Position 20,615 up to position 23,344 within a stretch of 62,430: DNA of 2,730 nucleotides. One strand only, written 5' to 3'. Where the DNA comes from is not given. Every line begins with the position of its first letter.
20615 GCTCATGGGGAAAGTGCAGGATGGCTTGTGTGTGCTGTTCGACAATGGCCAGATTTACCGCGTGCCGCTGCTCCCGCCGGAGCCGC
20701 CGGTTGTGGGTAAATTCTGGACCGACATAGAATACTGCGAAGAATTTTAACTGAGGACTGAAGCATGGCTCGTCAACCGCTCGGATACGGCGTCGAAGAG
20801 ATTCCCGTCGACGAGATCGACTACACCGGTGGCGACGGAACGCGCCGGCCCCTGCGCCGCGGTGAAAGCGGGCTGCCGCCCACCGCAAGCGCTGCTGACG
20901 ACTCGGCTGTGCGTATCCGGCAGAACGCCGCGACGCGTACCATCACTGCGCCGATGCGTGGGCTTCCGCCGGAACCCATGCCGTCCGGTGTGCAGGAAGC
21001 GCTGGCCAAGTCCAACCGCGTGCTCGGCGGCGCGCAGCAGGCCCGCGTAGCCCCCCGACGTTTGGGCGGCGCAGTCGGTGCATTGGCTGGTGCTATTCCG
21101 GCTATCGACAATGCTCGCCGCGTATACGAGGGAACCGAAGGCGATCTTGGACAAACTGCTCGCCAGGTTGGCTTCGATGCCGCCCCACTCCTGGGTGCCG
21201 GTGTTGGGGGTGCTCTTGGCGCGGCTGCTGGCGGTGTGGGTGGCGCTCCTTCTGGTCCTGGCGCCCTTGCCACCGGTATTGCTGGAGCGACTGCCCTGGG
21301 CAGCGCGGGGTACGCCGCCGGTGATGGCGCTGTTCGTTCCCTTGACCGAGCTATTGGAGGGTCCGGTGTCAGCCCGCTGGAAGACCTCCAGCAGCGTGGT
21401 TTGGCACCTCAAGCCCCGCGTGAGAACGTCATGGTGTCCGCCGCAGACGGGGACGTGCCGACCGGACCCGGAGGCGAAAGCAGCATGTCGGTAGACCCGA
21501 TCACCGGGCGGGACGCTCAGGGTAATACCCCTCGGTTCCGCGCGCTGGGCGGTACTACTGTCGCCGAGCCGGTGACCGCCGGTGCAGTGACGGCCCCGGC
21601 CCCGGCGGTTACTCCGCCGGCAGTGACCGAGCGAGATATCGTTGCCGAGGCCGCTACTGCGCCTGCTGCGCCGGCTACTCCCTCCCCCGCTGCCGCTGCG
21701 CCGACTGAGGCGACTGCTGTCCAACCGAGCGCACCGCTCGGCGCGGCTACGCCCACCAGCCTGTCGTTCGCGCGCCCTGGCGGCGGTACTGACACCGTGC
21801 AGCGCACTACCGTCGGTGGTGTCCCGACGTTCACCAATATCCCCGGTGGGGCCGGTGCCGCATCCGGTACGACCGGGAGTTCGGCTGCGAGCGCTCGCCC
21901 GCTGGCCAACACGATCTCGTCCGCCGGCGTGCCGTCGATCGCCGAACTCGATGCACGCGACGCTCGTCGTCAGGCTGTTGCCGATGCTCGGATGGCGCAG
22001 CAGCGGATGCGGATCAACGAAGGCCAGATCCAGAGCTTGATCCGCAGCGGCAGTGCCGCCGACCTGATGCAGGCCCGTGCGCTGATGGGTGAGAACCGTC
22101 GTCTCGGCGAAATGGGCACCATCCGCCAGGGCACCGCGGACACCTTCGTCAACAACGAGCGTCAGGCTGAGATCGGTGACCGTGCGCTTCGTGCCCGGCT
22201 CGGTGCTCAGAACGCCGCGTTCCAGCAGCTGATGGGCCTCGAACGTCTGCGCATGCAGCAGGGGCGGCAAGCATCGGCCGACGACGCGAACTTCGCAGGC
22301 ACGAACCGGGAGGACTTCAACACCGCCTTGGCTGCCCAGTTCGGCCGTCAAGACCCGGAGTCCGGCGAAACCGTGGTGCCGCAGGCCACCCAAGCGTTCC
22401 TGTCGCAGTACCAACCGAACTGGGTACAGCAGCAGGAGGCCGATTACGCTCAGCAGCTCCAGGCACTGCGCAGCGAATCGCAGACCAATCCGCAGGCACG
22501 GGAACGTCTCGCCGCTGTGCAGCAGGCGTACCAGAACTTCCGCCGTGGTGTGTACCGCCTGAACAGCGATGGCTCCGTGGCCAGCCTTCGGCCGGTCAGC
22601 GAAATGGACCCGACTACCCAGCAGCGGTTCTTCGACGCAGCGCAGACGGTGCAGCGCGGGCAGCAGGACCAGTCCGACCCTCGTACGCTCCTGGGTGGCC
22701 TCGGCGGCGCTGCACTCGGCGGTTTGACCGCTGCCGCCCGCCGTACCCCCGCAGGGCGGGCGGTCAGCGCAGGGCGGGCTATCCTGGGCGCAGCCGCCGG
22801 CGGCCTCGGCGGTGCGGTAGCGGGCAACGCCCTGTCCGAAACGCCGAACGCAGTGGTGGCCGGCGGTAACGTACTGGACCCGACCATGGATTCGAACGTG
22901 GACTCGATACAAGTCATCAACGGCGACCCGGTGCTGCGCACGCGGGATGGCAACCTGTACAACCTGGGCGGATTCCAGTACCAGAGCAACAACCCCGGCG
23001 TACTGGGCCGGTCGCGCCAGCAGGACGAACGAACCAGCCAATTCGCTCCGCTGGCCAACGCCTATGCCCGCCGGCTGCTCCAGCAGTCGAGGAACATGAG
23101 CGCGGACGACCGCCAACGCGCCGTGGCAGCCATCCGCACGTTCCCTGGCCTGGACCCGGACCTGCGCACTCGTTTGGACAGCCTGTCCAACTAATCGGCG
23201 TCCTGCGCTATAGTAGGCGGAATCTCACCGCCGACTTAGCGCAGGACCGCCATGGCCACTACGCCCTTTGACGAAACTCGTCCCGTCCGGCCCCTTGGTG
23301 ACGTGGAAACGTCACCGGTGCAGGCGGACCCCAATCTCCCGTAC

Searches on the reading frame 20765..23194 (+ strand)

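Call 66: search_protein_families(library=pfam, proteins=[window:20765-23194:+], max_evalue=0.01)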
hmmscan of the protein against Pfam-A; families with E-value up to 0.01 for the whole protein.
window:20765-23194:+ (809 aa): 0 families

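Call 68: search_protein_families(library=phrogs, proteins=[window:20765-23194:+], max_evalue=0.001)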
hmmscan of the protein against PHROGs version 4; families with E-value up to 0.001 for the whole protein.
window:20765-23194:+ (809 aa): 1 family
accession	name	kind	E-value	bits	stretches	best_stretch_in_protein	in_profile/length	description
phrog_29954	-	head and packaging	0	1823.7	1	1-809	1-822/822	virion structural protein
